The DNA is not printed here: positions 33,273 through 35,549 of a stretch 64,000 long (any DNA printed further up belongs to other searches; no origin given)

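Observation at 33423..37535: Tandem paralogous seven-CxxCH cytochrome c-TPR fusion lipoproteins of unknown function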

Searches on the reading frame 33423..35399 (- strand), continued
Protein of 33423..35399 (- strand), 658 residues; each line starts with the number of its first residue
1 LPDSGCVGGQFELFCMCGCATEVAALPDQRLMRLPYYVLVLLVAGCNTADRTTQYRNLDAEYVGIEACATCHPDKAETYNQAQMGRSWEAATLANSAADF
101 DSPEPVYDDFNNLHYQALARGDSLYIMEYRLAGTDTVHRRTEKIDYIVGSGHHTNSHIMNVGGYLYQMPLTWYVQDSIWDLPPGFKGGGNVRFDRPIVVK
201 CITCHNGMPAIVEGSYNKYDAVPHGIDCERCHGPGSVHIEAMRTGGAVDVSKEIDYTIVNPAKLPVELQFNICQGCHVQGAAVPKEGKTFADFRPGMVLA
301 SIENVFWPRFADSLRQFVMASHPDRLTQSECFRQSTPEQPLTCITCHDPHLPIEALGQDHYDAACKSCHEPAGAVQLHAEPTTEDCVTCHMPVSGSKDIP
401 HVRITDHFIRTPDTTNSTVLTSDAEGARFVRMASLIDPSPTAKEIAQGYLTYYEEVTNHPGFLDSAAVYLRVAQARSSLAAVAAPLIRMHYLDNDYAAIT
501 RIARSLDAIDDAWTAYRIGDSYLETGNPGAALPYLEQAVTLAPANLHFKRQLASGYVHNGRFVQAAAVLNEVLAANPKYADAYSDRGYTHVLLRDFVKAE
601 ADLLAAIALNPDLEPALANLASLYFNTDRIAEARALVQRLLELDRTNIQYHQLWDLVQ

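Call 90: search_protein_families(library=ncbifam, proteins=[L002:3948-5042:+, L006:60-1103:+, L013:383-1435:+], max_evalue=0.001)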
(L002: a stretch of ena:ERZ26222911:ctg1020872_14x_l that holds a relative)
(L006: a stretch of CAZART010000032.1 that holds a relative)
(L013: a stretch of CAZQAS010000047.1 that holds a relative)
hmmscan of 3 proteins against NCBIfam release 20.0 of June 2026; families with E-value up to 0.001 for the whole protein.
L002:3948-5042:+ (364 aa): 3 families
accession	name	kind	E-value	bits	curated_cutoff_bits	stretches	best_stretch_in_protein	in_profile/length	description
NF033709.1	PorV_fam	subfamily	1.5e-54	185.8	90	1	56-364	1-326/326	PorV/PorQ family protein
NF033711.1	T9SS_PorQ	equivalog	6.5e-24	84.6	220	1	55-267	22-213/335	type IX secretion system protein PorQ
NF033710.1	T9SS_OM_PorV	equivalog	2.7e-20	72.9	250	1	38-267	11-231/367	type IX secretion system outer membrane channel protein PorV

L006:60-1103:+ (347 aa): 4 families
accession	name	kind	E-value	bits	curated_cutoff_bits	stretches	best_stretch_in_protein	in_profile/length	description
NF033709.1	PorV_fam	subfamily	6.9e-32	111.3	90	1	38-342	6-321/326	PorV/PorQ family protein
NF033711.1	T9SS_PorQ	equivalog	5.2e-24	84.9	220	1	33-347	23-335/335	type IX secretion system protein PorQ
NF052325.1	PorVQ2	equivalog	4.9e-11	42.1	325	1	36-330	27-333/354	putative type IX sorting system protein PorV2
NF033710.1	T9SS_OM_PorV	equivalog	1.6e-06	27.5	250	1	90-209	82-213/367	type IX secretion system outer membrane channel protein PorV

L013:383-1435:+ (350 aa): 4 families
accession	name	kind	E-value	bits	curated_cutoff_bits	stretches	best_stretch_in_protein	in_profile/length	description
NF033709.1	PorV_fam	subfamily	6.3e-34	118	90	1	44-347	5-323/326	PorV/PorQ family protein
NF033711.1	T9SS_PorQ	equivalog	1e-24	87.2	220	1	44-210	27-190/335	type IX secretion system protein PorQ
NF052325.1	PorVQ2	equivalog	1.5e-10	40.6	325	1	43-332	27-332/354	putative type IX sorting system protein PorV2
NF033710.1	T9SS_OM_PorV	equivalog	3.4e-06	26.5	250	0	97-215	82-212/367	type IX secretion system outer membrane channel protein PorV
